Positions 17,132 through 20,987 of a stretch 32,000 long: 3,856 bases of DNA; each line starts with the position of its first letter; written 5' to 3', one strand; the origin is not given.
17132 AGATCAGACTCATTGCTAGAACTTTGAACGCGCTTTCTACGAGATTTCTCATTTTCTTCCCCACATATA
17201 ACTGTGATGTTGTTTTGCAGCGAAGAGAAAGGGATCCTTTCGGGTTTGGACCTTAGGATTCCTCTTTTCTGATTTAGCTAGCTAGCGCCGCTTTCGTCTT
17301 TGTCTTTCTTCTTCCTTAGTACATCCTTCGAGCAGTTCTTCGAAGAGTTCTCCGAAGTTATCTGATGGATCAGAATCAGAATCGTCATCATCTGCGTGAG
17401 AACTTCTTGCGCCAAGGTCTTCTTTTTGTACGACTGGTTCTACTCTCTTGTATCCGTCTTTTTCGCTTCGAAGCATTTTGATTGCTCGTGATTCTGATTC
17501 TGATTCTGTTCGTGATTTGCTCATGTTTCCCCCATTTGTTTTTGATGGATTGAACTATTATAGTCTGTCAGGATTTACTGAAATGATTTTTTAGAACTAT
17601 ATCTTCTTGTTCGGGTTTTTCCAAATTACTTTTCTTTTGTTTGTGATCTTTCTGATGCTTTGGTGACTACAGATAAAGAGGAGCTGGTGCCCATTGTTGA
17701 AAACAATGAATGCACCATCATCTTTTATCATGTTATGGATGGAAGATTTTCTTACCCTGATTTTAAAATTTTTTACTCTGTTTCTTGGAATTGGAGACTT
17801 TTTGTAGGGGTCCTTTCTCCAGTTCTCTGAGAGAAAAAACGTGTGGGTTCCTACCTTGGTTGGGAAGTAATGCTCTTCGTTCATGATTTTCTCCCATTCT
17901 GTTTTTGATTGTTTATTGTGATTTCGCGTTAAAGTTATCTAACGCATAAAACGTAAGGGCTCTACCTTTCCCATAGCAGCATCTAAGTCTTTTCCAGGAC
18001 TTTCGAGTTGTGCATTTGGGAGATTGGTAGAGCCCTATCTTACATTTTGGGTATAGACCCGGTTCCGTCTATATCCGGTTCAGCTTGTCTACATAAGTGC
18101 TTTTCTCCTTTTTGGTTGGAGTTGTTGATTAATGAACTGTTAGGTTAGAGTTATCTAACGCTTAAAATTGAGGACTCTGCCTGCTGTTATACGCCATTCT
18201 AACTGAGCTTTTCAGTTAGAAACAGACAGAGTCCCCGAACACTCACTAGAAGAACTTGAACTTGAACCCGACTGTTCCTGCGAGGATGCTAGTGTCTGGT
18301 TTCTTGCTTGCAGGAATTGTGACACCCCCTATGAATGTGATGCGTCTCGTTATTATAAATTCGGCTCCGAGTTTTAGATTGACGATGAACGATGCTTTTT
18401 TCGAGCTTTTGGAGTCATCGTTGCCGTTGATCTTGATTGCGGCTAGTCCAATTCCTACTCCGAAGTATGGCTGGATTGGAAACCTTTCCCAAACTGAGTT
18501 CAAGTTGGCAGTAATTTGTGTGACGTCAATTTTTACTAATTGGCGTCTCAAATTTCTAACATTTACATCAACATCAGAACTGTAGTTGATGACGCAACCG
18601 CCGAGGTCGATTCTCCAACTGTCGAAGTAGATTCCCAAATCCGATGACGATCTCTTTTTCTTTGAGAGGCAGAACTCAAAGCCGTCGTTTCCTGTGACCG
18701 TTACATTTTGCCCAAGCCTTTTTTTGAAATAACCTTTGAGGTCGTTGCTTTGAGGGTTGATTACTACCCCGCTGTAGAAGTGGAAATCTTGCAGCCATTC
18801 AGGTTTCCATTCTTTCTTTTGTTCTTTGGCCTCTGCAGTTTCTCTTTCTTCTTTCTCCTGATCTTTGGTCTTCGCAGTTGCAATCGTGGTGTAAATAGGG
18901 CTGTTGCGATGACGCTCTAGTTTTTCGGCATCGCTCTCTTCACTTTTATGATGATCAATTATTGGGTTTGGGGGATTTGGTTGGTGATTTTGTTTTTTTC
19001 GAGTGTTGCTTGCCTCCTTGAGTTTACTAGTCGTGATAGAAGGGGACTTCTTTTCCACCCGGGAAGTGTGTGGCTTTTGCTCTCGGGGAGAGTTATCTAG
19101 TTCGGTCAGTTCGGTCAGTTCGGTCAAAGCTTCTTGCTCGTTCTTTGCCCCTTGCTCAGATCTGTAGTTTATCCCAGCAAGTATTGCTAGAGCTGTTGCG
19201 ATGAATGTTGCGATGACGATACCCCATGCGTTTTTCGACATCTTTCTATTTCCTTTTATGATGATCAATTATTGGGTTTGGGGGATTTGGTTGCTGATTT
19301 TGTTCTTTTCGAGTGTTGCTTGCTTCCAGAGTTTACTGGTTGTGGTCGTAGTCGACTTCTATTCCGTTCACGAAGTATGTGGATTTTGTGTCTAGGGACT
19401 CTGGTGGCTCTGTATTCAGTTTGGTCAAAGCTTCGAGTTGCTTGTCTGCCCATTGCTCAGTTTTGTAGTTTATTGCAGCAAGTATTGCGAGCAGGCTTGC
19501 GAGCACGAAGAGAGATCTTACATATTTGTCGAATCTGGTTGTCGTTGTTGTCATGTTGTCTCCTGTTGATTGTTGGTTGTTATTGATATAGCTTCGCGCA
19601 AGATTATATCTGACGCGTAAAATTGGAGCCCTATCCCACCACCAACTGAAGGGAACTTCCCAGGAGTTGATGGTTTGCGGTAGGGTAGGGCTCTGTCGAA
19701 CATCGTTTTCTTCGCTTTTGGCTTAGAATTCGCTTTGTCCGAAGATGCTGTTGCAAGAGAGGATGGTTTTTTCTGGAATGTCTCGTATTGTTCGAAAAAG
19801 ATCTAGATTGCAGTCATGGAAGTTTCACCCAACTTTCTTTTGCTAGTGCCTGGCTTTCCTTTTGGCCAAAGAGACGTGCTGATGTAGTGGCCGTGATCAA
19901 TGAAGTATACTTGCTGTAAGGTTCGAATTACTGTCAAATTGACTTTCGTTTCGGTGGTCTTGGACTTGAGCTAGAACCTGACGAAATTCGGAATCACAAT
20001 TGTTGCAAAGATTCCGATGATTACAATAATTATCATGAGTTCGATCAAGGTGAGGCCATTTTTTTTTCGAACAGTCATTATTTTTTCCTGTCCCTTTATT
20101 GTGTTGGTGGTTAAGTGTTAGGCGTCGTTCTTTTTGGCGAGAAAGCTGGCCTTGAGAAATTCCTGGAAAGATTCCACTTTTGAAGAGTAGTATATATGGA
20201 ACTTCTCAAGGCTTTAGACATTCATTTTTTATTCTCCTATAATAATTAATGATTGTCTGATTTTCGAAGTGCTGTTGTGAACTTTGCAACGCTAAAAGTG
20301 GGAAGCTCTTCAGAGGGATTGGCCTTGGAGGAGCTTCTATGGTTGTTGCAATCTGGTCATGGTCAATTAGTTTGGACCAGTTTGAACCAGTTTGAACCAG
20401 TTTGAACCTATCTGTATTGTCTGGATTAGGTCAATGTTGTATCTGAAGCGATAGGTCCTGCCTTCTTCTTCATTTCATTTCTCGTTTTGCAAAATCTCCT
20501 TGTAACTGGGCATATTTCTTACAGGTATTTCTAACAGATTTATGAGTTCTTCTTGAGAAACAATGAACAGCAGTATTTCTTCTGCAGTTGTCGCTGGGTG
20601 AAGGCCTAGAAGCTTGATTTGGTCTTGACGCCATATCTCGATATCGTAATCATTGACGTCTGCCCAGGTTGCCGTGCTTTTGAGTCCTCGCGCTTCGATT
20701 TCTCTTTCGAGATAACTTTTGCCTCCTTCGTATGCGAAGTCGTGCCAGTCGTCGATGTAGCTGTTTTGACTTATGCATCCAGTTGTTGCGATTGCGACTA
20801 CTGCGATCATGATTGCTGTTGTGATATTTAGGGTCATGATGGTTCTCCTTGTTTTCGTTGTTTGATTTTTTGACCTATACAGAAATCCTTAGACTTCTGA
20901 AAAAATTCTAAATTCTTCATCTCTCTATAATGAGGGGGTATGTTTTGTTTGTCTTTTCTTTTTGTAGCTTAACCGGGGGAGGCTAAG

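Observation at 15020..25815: About 10.8 kb block with bacterial diderm-type genes and bacterial translation signals, embedded between archaeal housekeeping genes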

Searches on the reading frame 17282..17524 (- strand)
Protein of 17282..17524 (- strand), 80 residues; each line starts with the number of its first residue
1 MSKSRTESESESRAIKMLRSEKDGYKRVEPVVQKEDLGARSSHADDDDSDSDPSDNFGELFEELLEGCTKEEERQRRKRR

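Call 4: search_protein_families(library=pfam, proteins=[window:17282-17524:-], max_evalue=0.1)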
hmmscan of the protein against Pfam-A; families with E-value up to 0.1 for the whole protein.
window:17282-17524:- (80 aa): 1 family
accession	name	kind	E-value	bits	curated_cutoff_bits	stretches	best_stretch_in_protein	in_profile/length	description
PF14128.11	DUF4295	-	0.1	12.9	27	0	8-36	13-42/47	Domain of unknown function (DUF4295)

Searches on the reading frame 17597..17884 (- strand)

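Call 4: search_protein_families(library=pfam, proteins=[window:17597-17884:-], max_evalue=0.1)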
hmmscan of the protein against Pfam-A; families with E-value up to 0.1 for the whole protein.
window:17597-17884:- (95 aa): 2 families
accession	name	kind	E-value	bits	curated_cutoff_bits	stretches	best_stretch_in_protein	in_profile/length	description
PF18182.6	mCpol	-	0.0047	17.7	26.4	1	45-86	35-76/114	minimal CRISPR polymerase domain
PF04841.19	Vps16_N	-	0.097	11.9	23.4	0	13-86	146-219/410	Vps16, N-terminal region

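Call 41: search_protein_families(library=phrogs, proteins=[window:17597-17884:-], max_evalue=0.01)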
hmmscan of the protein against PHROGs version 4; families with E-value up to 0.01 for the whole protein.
window:17597-17884:- (95 aa): 0 families

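Call 110: search_protein_families(library=padloc, proteins=[window:17597-17884:-], max_evalue=0.01)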
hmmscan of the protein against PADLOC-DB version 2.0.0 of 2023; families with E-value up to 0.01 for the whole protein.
window:17597-17884:- (95 aa): 0 families

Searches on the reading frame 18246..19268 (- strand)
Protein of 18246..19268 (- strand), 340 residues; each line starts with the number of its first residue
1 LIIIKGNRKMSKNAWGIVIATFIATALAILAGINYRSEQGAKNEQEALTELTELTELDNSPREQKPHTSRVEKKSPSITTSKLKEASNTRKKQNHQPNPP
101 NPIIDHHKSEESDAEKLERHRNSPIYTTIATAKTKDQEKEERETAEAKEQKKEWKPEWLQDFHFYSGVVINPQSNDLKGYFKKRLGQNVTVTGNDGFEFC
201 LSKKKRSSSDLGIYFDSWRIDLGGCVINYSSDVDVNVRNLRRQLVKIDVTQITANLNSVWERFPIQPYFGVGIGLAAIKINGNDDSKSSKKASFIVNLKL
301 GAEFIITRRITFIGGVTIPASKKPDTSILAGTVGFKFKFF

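Call 4: search_protein_families(library=pfam, proteins=[window:18246-19268:-], max_evalue=0.1)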
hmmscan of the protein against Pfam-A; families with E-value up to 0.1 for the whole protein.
window:18246-19268:- (340 aa): 2 families
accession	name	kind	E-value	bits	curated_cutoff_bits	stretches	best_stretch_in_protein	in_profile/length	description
PF13505.12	OMP_b-brl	-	3.2e-07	31.1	28.7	1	209-337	48-175/175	Outer membrane protein beta-barrel domain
PF01617.23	Surface_Ag_2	-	0.00035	20.6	22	1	249-315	133-198/247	Surface antigen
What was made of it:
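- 18246..19241 (-): 331-aa protein with an N-terminal signal or anchor segment and a C-terminal OMP beta-barrel domain ending ...FKFKFF. PF13505 at E 3.2e-7, above the cut-off (call 4).
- Checked: The OMP-like protein (18246-19241) matches PF13505 OMP_b-brl at E 3.2e-7, 31.1 bits against a cut-off of 28.7, and ends in F (call 4).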

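Call 40: find_homologous_proteins(query=window:18246-19241:-, max_evalue=0.001)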
Query window:18246-19241:- (331 aa): 1 proteins with E <= 0.001 among 1786 candidates.
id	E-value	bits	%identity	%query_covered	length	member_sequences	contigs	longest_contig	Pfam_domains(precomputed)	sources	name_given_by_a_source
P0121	1.5e-217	739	99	100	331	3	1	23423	PF13505.13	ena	-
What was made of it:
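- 18246..19241 (-): No relative but itself in 5.8 billion proteins by the word-indexed search (call 40).
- The OMP-like protein has none in 5.8 billion proteins (call 40).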

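Call 41: search_protein_families(library=phrogs, proteins=[window:18246-19241:-], max_evalue=0.01)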
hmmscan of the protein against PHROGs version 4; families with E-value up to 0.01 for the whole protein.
window:18246-19241:- (331 aa): 0 families

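Call 94: search_solved_structures(query=window:18246-19241:-, max_evalue=1)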
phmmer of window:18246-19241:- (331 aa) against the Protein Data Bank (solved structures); distinct sequences matched with E-value up to 1: 0.
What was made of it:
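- On Outer membrane protein beta-barrel (PF13505): No PDB sequence match (call 94).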

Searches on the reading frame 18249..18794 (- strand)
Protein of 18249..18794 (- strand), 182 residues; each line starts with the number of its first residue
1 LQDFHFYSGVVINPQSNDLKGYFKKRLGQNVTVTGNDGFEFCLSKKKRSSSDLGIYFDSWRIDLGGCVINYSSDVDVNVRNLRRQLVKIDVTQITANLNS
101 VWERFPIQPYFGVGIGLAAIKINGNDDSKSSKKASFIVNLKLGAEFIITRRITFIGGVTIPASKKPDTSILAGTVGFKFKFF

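Call 102: predict_structure(protein=window:18249-18794:-)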
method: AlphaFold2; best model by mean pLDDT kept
length: 182 residues; sequences in the alignment: 1
mean_pLDDT: 33.2   pTM: 0.18
mean pLDDT of the five models: 33.2, 32.1, 30.8, 26.4, 26.3
residues with pLDDT >= 90: 0; 70-90: 0; 50-70: 1; < 50: 181
segments of 3 or more residues with pLDDT < 50: 1-127, 129-182
pLDDT, mean of each block of 10 residues (from residue 1): 26 33 37 32 33 31 33 36 36 39 36 32 43 37 33 26 30 26 26
secondary structure, 60 per line:
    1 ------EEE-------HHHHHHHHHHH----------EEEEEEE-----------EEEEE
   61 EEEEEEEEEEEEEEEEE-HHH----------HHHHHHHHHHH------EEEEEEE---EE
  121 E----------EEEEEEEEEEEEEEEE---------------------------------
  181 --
elements in order: E7-9 H17-27 E38-44 E56-77 H92-102 E109-115 E119-121 E132-147
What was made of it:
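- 18246..19241 (-): The AF2 model was unusable, pLDDT 33 (call 102).
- On Outer membrane protein beta-barrel (PF13505): The single-sequence AF2 model has pLDDT 33 and is unusable (call 102).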

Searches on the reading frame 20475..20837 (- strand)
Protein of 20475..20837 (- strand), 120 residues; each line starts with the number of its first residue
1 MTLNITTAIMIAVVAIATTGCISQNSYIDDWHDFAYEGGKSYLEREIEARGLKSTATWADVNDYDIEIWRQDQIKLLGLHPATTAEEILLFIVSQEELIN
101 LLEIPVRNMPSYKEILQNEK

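Call 4: search_protein_families(library=pfam, proteins=[window:20475-20837:-], max_evalue=0.1)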
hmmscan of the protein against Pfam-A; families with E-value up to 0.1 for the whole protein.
window:20475-20837:- (120 aa): 0 families

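Call 41: search_protein_families(library=phrogs, proteins=[window:20475-20837:-], max_evalue=0.01)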
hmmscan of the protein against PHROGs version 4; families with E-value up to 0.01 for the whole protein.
window:20475-20837:- (120 aa): 0 families
